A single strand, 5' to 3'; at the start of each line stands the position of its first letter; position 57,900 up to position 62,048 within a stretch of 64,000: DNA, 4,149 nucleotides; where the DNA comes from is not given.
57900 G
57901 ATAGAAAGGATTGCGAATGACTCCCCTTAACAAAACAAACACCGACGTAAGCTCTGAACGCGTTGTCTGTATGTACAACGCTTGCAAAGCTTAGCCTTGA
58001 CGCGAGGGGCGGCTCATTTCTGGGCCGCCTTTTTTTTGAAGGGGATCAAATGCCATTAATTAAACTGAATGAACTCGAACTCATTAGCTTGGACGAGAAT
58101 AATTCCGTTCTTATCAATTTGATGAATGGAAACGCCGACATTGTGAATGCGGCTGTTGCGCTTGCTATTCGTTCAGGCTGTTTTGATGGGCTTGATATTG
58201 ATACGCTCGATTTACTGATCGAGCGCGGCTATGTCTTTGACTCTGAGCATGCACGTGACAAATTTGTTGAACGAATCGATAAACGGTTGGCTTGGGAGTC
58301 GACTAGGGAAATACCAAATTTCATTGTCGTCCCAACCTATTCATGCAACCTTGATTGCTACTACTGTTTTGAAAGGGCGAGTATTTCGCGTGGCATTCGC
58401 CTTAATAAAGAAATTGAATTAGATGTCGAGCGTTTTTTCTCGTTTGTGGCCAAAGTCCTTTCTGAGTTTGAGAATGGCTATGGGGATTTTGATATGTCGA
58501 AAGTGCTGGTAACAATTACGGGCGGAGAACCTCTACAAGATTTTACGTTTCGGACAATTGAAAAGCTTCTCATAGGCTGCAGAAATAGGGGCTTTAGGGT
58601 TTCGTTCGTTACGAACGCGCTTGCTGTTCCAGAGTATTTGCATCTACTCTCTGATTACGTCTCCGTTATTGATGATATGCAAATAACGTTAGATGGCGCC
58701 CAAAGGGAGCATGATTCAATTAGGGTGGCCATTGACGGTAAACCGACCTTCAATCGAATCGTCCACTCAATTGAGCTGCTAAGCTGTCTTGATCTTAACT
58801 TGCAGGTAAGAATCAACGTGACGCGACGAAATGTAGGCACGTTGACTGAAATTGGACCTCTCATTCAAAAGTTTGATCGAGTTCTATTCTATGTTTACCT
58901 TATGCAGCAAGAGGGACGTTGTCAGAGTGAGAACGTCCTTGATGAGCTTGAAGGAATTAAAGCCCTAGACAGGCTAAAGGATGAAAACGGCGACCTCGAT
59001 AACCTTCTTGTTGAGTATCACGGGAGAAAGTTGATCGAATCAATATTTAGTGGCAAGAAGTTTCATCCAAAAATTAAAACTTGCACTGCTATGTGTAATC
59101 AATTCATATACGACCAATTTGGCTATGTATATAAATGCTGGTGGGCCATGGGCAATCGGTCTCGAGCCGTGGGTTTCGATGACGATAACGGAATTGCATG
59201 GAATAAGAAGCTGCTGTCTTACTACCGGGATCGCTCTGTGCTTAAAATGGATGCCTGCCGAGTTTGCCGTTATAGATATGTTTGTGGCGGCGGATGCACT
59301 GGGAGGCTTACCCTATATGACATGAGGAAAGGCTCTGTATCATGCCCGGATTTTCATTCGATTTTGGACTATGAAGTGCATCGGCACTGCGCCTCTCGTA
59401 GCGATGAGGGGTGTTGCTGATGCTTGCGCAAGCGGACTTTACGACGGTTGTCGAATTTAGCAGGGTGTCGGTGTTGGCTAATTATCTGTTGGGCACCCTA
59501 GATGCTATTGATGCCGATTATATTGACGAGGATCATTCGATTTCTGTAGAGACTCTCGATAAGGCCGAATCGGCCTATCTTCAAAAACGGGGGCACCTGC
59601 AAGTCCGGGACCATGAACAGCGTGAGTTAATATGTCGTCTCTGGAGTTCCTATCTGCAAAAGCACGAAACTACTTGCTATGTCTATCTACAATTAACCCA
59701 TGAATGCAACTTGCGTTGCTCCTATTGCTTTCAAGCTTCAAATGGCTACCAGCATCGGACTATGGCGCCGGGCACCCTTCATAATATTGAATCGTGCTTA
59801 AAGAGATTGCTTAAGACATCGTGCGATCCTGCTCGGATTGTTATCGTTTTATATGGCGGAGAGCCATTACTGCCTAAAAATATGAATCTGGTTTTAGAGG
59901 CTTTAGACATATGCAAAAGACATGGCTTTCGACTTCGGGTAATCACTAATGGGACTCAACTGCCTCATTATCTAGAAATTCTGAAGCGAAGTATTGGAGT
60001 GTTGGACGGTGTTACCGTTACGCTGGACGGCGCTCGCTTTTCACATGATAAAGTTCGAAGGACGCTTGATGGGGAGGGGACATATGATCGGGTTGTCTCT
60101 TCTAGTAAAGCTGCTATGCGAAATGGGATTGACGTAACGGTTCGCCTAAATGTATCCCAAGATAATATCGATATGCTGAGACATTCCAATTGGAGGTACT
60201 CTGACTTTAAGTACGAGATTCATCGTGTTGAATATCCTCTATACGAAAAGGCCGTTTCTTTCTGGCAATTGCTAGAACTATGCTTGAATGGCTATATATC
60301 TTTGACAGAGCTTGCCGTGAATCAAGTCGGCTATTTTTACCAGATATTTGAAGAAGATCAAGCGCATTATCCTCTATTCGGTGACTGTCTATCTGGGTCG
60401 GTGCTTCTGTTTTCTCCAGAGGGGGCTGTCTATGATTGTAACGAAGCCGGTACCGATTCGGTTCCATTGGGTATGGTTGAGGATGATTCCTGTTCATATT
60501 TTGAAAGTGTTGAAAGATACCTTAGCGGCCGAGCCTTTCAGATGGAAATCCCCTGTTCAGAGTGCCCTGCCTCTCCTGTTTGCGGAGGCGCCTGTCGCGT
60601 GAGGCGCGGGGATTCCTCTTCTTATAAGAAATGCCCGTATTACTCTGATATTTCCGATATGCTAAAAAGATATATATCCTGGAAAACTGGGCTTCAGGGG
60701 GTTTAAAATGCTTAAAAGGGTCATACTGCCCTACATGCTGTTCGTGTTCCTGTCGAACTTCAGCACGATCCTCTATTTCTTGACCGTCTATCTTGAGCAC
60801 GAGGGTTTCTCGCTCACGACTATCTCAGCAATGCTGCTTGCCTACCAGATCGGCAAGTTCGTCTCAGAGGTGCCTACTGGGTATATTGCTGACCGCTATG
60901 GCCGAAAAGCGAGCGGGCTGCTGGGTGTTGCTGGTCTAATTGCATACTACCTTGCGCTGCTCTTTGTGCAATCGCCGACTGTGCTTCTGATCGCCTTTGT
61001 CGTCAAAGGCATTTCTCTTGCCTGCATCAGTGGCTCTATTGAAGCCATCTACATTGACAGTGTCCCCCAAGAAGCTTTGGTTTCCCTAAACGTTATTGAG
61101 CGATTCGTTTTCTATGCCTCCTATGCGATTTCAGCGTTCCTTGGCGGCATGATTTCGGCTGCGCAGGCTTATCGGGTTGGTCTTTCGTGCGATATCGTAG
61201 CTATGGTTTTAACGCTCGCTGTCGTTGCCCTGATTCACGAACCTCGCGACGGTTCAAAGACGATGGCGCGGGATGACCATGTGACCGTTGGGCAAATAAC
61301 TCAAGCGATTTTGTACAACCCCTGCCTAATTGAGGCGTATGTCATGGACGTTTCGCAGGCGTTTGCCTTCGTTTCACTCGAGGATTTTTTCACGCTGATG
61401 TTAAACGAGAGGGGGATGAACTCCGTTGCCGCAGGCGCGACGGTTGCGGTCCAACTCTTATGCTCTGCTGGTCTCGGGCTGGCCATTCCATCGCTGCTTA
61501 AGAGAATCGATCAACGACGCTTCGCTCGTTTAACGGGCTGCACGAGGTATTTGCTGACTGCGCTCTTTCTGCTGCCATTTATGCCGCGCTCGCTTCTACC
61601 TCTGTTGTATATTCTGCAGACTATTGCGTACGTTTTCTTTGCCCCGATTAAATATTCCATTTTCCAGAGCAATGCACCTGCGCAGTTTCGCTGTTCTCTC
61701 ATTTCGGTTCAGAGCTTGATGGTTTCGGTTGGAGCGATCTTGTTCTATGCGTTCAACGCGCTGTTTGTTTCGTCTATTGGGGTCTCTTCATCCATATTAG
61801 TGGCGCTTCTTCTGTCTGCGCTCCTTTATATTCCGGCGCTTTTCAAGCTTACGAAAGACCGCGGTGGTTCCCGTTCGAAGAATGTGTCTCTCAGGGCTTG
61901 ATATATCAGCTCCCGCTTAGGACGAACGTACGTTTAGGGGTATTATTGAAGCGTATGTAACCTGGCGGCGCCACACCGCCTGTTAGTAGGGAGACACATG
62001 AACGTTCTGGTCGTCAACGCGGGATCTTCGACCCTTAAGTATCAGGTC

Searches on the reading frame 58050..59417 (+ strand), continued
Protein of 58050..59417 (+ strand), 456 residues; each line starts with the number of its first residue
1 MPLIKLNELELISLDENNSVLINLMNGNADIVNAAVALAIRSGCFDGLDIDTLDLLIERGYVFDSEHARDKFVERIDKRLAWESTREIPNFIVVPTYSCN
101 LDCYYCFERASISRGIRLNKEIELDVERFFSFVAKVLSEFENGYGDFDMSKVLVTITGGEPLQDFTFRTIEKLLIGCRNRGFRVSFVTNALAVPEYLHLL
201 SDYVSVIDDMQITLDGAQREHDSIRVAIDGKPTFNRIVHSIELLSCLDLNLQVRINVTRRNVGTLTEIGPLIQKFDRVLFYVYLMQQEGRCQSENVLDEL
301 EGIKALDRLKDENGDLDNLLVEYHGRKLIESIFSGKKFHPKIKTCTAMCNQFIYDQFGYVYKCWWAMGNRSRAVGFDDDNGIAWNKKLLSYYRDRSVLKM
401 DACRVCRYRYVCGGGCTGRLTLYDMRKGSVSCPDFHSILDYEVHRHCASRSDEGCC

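Call 61: search_protein_families(library=ncbifam, proteins=[L171:6367-8418:+, L171:4011-4775:+, L171:8418-9419:+, L086:675-1937:-], max_evalue=0.00001)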
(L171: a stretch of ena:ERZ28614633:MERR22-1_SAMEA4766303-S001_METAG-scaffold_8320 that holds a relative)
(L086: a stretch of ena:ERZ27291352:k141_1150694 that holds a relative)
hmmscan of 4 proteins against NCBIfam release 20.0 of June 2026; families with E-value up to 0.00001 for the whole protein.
L171:6367-8418:+ (684 aa): 32 families (the best 25 are shown)
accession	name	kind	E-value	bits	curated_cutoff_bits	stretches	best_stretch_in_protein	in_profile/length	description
NF012153.1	tet_protect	equivalog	9.3e-162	539.4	775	1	8-611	2-614/614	tetracycline resistance ribosomal protection protein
NF033148.1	tet_protect_M_W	exception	1.2e-119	400.5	1100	1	5-616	2-615/639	TetM/TetW/TetO/TetS family tetracycline resistance ribosomal protection protein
NF000120.3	47473_otr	exception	1.3e-119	400.5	900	1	7-605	3-607/608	tetracycline resistance ribosomal protection protein Otr(A)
NF012154.0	tet_protect_Q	exception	2.2e-105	353.3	1425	1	6-615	3-615/638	tetracycline resistance ribosomal protection protein Tet(Q)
NF009381.0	PRK12740.1-5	subfamily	1.9e-102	343.8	583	2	175-618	209-677/692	elongation factor G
NF012155.1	tet_protect_M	exception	4.8e-101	338.9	1420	1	5-612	2-611/639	tetracycline resistance ribosomal protection protein Tet(M)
TIGR00484.1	EF-G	equivalog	8.7e-85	285.2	659.4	2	4-158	8-162/691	elongation factor G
NF009891.0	PRK13351.1-1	equivalog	5.9e-80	269.7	597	1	2-619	5-670/681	elongation factor G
NF009379.0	PRK12740.1-3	equivalog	1.4e-72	245.3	513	2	172-620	204-664/674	elongation factor G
NF009377.1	PRK12740.1-1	equivalog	2.8e-66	224.3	890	2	288-618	352-694/700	elongation factor G-like protein EF-G2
NF058620.1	EFG2_Bacteroid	exception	1.1e-60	205.8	1000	3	4-158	7-161/717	elongation factor G2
NF009892.0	PRK13351.1-3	equivalog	6.1e-51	173.6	640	1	6-607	3-610/623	elongation factor G-like protein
TIGR00490.1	aEF-2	equivalog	4.5e-45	154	738.45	2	2-155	15-169/720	elongation factor EF-2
NF001964.0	PRK00741.1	equivalog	7.9e-43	146.7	473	1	6-421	12-464/529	peptide chain release factor 3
TIGR01393.1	lepA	equivalog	6.7e-41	140.3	533.9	2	6-184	3-181/595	translation elongation factor 4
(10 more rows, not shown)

L171:4011-4775:+ (255 aa): 19 families
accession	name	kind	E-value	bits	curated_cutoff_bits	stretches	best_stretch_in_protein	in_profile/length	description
NF041820.1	daptide_MTase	equivalog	2e-21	76.6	175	1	18-177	22-179/243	daptide-type RiPP biosynthesis methyltransferase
NF043040.1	corrin_prot_MT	hypoth_equivalog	3.5e-15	56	180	1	31-137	40-147/216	corrinoid protein-associated methyltransferase CpaM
NF000499.2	Erm23S_rRNA_broad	equivalog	2.4e-11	43.5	212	1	31-103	22-90/244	23S ribosomal RNA methyltransferase Erm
TIGR02072.1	BioC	equivalog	4.8e-11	42.9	184.95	1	31-196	33-187/244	malonyl-ACP O-methyltransferase BioC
TIGR02469.1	CbiT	equivalog_domain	6e-08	33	78.3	1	23-139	10-122/124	precorrin-6Y C5,15-methyltransferase (decarboxylating) subunit CbiT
TIGR00740.1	TIGR00740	equivalog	1.1e-07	31.8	193.3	1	28-177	49-195/239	carboxy-S-adenosyl-L-methionine synthase CmoA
TIGR02021.1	BchM-ChlM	equivalog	1.3e-07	31.3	158.9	1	34-97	56-118/218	magnesium protoporphyrin IX methyltransferase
TIGR00755.1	ksgA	equivalog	2e-07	30.6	171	1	32-100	29-94/256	16S rRNA (adenine(1518)-N(6)/adenine(1519)-N(6))-dimethyltransferase RsmA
NF008264.0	PRK11036.1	equivalog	2.5e-07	30.4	366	1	15-137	30-147/261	tRNA uridine 5-oxyacetic acid(34) methyltransferase CmoM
TIGR00536.1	hemK_fam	subfamily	5.9e-07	28.8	115.5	0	27-92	107-176/286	HemK family protein methyltransferase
NF008992.0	PRK12335.1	equivalog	1.1e-06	28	303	1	32-179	122-260/289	SAM-dependent methyltransferase TehB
NF001244.0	PRK00216.1-5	equivalog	1.4e-06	27.8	216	1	33-144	49-161/236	bifunctional demethylmenaquinone methyltransferase/2-methoxy-6-polyprenyl-1,4-benzoquinol methylase UbiE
NF045882.1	PLipidMtase_Leg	equivalog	1.7e-06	28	390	1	32-105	42-116/207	phospholipid N-methyltransferase PmtA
NF051855.1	GlySarMtaseBact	equivalog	2.1e-06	27.5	350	1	32-159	53-177/259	glycine/sarcosine N-methyltransferase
TIGR03534.1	RF_mod_PrmC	equivalog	2.9e-06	26.9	199.1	0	31-99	85-156/253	peptide chain release factor N(5)-glutamine methyltransferase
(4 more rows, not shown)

L171:8418-9419:+ (334 aa): 1 family
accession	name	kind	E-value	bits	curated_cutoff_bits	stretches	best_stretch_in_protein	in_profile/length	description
TIGR00740.1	TIGR00740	equivalog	9.2e-06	25.5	193.3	0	190-292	49-158/239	carboxy-S-adenosyl-L-methionine synthase CmoA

L086:675-1937:- (420 aa): 66 families (the best 25 are shown)
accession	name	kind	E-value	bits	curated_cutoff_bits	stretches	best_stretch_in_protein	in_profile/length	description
NF045574.1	sacti_mat_StsB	exception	1.4e-36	126.4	625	1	77-381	92-400/466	StsB family radical SAM/SPASM domain sactipeptide maturase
TIGR03962.1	mycofact_rSAM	equivalog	1.6e-29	103.2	265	1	86-396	17-333/339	mycofactocin radical SAM maturase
TIGR04545.1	rSAM_ahbD_hemeb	equivalog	3.5e-29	102.3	500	2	86-258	5-178/339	heme b synthase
NF050035.1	rSAM_WgK_link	exception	3.7e-28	98.6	650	2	85-251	13-180/367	radical SAM/SPASM peptide maturase WgkB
TIGR04546.1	rSAM_ahbC_deAc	equivalog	6.8e-26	91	650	1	86-242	44-201/390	12,18-didecarboxysiroheme deacetylase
TIGR04250.1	SCM_rSAM_ScmE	equivalog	9.1e-26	90.6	400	1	81-262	3-183/358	SynChlorMet cassette radical SAM/SPASM protein ScmE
TIGR04055.1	rSAM_NirJ2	equivalog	2.5e-25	89.7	500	2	87-251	6-170/326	putative heme d1 biosynthesis radical SAM protein NirJ2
TIGR02109.1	PQQ_syn_pqqE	equivalog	4.8e-25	88.2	381.35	2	85-246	11-173/358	pyrroloquinoline quinone biosynthesis protein PqqE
TIGR04051.1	rSAM_NirJ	equivalog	7.2e-25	87.7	515.45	1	87-242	8-163/354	heme d1 biosynthesis radical SAM protein NirJ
TIGR04347.1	pseudo_SAM_Halo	equivalog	1.2e-24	87.4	525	1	77-237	34-194/390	TIGR04347 family pseudo-SAM/SPASM protein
TIGR04163.1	rSAM_cobopep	equivalog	4e-24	85.1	375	2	304-397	314-408/428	peptide-modifying radical SAM enzyme CbpB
TIGR02668.1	moaA_archaeal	equivalog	9.1e-24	84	325.25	1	73-238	2-169/303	GTP 3',8-cyclase MoaA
NF045646.2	rSAM_Se_TrsS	equivalog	5.6e-23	81.2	490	1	75-237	80-246/441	radical SAM (seleno)protein TrsS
TIGR04053.2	TIGR04053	equivalog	7.5e-23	81.3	395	2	86-248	13-179/366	TIGR04053 family radical SAM/SPASM domain-containing protein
NF047865.1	rSAM_PapB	equivalog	1.6e-22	80.2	340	1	80-387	2-327/330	PapB family radical SAM/SPASM ranthipeptide maturase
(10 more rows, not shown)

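Call 74: search_solved_structures(query=A1, max_evalue=0.001, show_alignments=1)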
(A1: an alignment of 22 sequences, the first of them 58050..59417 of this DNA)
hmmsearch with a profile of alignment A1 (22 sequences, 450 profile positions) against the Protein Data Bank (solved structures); distinct sequences matched with E-value up to 0.001: 10.
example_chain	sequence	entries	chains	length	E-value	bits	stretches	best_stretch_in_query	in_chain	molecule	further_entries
5wgg_A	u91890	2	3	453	2.4e-23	85.7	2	26-268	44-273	Radical SAM domain protein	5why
9gm3_A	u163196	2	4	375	4.8e-16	61.6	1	82-245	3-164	ChlB radical SAM domain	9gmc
8vpo_A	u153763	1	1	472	8.3e-16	60.8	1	39-443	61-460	Radical SAM core domain-containing protein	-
4k36_A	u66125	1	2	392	1.7e-14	56.5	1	96-445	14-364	Anaerobic sulfatase-maturating enzyme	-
4k37_A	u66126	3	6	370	1.8e-14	56.4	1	96-445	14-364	Anaerobic sulfatase-maturating enzyme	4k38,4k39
7vob_C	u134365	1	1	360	9.5e-07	30.9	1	153-223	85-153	Cytosylglucuronate decarboxylase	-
7voc_C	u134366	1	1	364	9.7e-07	30.9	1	153-223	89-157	Cytosylglucuronate decarboxylase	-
6efn_A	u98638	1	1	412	8e-06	27.9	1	94-266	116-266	Sporulation killing factor maturation protein SkfB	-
8wm2_A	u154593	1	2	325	0.00012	24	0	68-212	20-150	Fe-S radical SAM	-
6y1x_A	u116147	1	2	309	0.0003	22.7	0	96-213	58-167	Radical SAM domain protein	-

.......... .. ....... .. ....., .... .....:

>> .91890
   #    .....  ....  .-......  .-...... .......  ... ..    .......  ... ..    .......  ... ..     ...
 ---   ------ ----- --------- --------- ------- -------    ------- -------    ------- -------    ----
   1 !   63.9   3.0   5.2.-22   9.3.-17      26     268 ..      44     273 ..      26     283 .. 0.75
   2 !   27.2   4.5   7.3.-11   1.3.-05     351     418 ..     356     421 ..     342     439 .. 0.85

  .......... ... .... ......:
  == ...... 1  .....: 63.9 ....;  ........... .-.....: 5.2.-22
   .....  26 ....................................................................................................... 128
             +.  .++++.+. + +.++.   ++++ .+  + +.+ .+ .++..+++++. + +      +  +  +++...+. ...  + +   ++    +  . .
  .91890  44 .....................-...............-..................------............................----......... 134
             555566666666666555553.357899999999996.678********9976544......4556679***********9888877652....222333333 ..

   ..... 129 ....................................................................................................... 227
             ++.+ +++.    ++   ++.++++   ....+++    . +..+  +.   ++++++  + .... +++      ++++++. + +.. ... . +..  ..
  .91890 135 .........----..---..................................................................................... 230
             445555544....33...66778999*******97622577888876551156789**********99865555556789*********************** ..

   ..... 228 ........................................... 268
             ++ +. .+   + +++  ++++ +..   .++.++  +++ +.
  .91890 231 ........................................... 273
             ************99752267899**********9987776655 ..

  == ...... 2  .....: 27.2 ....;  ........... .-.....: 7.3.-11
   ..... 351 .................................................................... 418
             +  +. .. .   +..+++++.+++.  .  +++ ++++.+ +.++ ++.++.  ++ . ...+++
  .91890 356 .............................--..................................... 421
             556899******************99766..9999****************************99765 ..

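Call 81: search_protein_representatives(protein=window:58050-59417:+)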
Query: 456 residues. Proteins with E-value up to 0.001 (for the whole library): 8121; up to 1e-10: 2133; up to 1e-30: 155. The best 150 are listed.
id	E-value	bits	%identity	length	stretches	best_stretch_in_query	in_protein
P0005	7.9e-155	532.7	54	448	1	12-453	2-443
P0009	3.9e-114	398.5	42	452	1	6-444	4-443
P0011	1.3e-110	386.9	43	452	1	15-448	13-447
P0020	7.8e-100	351.4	39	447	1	9-447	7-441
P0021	1.3e-74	268.2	40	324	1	129-441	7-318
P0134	8.8e-74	265.5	32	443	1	4-445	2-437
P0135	1.3e-69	251.8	33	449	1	6-439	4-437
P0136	8.5e-69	249.1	33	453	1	6-442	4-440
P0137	5.1e-67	243.2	33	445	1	4-445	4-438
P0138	2.9e-66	240.7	32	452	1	6-444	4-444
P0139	1.6e-63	231.7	29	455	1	6-440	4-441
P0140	1.2e-62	228.8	30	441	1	9-443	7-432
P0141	2.0e-61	224.8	31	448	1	4-449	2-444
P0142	1.9e-56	208.3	29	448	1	6-445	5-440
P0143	8.7e-56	206.2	30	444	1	12-424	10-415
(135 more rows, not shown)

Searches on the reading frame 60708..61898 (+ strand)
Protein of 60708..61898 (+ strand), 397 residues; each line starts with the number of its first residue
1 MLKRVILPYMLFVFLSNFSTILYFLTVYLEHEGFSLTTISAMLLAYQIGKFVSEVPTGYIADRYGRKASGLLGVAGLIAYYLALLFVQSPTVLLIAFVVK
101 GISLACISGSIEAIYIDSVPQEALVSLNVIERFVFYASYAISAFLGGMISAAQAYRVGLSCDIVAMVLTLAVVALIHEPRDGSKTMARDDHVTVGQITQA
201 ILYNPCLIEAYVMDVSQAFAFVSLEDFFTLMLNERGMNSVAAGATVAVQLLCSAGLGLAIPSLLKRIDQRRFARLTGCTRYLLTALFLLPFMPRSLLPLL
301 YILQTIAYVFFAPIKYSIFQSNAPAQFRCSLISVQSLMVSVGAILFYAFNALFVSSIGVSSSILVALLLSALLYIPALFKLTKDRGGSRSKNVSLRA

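Call 8: search_protein_families(library=ncbifam, proteins=[window:60708-61898:+], max_evalue=0.1)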
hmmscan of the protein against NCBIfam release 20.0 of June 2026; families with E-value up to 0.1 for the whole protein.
window:60708-61898:+ (397 aa): 12 families
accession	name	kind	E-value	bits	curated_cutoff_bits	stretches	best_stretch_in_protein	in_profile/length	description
NF040872.1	MFS_HP1165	exception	1.8e-09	37.1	700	1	19-177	20-180/385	HP1165 family MFS efflux transporter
TIGR00880.1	2_A_01_02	superfamily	4.3e-09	36.6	131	1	41-176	2-137/141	multidrug resistance protein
NF000043.1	tet_MFS_P_a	exception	4.2e-07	29.1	750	1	39-193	42-196/420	tetracycline efflux MFS transporter TetA(P)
TIGR00895.1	2A0115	subfamily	2.4e-05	23.5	418.55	1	11-114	255-362/398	aromatic acid/H+ symport family MFS transporter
NF008654.0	PRK11652.1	equivalog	3.5e-05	22.9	479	1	40-205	47-209/397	multidrug efflux MFS transporter EmrD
TIGR00891.1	2A0112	subfamily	0.00011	21.3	552.9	1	38-377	46-321/405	sialate:H+ symport family MFS transporter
NF000049.1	tet_MFS_40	exception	0.0004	19.7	800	1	11-117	21-122/406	tetracycline efflux MFS transporter Tet(40)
NF008963.0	PRK12307.1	equivalog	0.00078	18.7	637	1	11-172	240-401/426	MFS transporter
TIGR00896.1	CynX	subfamily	0.0014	17.8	406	1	140-275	132-268/355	CynX/NimT family MFS transporter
TIGR00898.1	2A0119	subfamily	0.0014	17.5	550.75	1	46-149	135-238/506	cation transport protein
NF038077.1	MFS_export_MxcK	equivalog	0.0031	16.6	525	1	10-238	19-245/405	myxochelin export MFS transporter MxcK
NF045486.1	tet_MFS_30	exception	0.022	14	730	1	39-357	43-361/392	tetracycline efflux MFS transporter Tet(30)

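Call 9: search_protein_families(library=pfam, proteins=[window:60708-61898:+], max_evalue=0.1)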
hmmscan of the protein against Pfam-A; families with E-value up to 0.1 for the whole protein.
window:60708-61898:+ (397 aa): 3 families
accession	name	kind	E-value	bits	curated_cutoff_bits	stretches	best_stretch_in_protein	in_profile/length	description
PF07690.21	MFS_1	-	2.3e-26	93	33.4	2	11-290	5-288/347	Major Facilitator Superfamily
PF12832.13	MFS_1_like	-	3.8e-08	33.2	25.2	1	7-287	4-297/373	MFS_1 like family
PF00083.30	Sugar_tr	-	0.00089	18.7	22.3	1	35-175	44-190/452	Sugar (and other) transporter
